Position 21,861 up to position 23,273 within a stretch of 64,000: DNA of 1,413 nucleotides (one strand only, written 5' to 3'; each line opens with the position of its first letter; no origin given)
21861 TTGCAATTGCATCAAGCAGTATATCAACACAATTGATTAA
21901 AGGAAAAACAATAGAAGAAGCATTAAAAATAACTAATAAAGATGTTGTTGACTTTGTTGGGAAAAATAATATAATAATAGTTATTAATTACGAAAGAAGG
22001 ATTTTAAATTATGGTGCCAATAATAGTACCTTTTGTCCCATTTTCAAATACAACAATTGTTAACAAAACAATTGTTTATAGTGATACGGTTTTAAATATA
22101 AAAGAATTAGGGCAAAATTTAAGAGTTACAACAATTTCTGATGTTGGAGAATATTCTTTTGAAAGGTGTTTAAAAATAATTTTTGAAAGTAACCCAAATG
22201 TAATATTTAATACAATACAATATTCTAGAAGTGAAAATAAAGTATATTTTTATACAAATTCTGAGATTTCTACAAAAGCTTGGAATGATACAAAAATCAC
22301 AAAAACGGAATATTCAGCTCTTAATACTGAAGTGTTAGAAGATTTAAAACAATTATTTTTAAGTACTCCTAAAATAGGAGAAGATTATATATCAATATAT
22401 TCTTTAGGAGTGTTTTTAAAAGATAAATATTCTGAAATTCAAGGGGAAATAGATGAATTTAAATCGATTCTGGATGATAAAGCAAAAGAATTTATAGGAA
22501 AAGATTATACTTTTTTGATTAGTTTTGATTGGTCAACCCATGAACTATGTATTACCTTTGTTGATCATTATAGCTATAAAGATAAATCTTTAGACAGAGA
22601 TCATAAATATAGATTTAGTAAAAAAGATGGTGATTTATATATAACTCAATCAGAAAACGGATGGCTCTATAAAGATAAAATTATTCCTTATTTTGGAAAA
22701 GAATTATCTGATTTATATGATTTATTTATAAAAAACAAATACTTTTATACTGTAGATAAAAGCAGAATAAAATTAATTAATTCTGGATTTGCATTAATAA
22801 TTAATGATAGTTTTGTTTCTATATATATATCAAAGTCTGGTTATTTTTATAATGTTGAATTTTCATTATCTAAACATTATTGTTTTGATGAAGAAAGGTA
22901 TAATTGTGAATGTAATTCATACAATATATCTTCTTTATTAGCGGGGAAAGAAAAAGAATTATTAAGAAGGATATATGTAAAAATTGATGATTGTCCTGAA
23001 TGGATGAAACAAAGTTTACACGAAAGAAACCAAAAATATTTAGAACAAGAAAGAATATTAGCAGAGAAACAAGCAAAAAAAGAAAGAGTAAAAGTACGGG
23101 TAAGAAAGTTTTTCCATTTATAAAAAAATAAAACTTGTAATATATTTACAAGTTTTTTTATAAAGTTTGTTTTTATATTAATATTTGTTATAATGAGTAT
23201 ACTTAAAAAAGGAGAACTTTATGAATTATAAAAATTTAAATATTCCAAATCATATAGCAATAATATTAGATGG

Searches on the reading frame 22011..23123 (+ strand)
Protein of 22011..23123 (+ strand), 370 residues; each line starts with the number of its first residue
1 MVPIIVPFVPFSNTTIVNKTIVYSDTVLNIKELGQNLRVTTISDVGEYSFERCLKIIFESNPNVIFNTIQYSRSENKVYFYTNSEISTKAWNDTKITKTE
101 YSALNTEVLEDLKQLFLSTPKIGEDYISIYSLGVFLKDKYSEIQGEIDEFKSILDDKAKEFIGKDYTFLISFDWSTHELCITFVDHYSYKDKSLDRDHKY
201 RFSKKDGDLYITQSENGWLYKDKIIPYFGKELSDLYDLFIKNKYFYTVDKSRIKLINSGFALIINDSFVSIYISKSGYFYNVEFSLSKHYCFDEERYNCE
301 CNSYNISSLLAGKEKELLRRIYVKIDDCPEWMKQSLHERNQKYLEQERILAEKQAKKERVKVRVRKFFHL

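Call 7: search_protein_families(library=pfam, proteins=[window:22011-23123:+], max_evalue=0.01)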
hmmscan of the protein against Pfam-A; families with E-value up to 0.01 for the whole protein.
window:22011-23123:+ (370 aa): 0 families

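Call 18: search_protein_families(library=ncbifam, proteins=[window:22011-23123:+], max_evalue=0.01)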
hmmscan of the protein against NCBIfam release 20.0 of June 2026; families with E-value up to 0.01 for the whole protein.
window:22011-23123:+ (370 aa): 0 families

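Call 19: search_protein_families(library=phrogs, proteins=[window:22011-23123:+], max_evalue=0.01)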
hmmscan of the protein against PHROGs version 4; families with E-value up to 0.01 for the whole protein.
window:22011-23123:+ (370 aa): 0 families

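Call 56: search_protein_families(library=padloc, proteins=[window:22011-23123:+], max_evalue=0.01)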
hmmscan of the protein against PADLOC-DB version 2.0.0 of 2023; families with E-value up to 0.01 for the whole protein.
window:22011-23123:+ (370 aa): 0 families

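Call 58: search_protein_representatives(protein=window:22011-23120:+)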
Query: 370 residues. Proteins with E-value up to 0.001 (for the whole library): 359; up to 1e-10: 243; up to 1e-30: 76. The best 150 are listed.
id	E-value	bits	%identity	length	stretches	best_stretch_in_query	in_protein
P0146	9.0e-244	824.3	100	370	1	1-370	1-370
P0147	5.7e-90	318.4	49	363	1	5-367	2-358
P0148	2.3e-60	221.0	41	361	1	14-361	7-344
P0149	4.5e-60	220.0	39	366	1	5-361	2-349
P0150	1.9e-59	218.0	41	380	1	5-361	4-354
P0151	2.0e-57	211.3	38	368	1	6-368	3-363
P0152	1.7e-56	208.3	40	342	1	6-350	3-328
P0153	4.3e-54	200.4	46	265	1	55-318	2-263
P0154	5.8e-54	199.9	36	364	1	12-365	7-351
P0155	4.2e-52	193.8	38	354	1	5-345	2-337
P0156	5.2e-52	193.5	39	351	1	5-358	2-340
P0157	1.0e-51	192.5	38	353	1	4-368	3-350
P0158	3.5e-50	187.5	38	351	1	8-353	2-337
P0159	1.9e-49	185.1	40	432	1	17-359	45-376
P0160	6.0e-49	183.4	36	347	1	8-357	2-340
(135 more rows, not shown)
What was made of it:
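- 22011..23123 (+): p370, a 370-aa gene of unknown function. Together with its upstream region it replaces about the last 43 codons of iscU. It belongs to a family of 359 cluster representatives at E<=1e-3 (call 58).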
